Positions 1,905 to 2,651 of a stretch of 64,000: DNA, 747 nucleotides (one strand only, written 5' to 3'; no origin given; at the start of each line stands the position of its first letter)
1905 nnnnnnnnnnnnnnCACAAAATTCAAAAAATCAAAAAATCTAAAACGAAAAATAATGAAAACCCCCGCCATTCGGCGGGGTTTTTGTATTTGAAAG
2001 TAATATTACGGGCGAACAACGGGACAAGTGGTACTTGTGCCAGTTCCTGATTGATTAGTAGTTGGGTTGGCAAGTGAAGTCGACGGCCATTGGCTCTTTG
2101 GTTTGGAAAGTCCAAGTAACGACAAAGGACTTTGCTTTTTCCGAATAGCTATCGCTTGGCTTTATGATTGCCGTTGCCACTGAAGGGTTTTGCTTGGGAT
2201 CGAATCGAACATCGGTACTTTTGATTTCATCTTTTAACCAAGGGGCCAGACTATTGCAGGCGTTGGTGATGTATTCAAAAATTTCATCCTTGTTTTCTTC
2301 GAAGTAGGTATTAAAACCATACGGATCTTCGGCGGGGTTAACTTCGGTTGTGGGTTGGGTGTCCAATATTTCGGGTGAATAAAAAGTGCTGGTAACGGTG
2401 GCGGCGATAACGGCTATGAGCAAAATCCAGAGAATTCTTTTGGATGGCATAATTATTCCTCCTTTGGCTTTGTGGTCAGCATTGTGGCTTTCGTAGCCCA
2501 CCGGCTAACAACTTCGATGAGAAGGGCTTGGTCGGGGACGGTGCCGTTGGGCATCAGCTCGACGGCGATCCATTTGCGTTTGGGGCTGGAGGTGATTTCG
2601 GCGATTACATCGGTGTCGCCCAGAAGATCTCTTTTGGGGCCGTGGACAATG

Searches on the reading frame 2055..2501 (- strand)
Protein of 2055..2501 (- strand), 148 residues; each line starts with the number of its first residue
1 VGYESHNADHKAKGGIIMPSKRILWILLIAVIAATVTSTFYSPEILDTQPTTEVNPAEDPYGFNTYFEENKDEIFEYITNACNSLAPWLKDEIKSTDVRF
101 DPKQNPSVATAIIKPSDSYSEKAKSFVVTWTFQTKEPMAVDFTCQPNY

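Call 6: search_protein_families(library=pfam, proteins=[window:2055-2501:-], max_evalue=0.01)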
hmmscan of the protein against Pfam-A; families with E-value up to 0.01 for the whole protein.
window:2055-2501:- (148 aa): 1 family
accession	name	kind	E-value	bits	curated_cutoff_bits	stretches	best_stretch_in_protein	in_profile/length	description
PF21386.2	IntS11_C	-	0.0024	18.7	27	1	81-135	27-82/92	Integrator IntS11, C-terminal domain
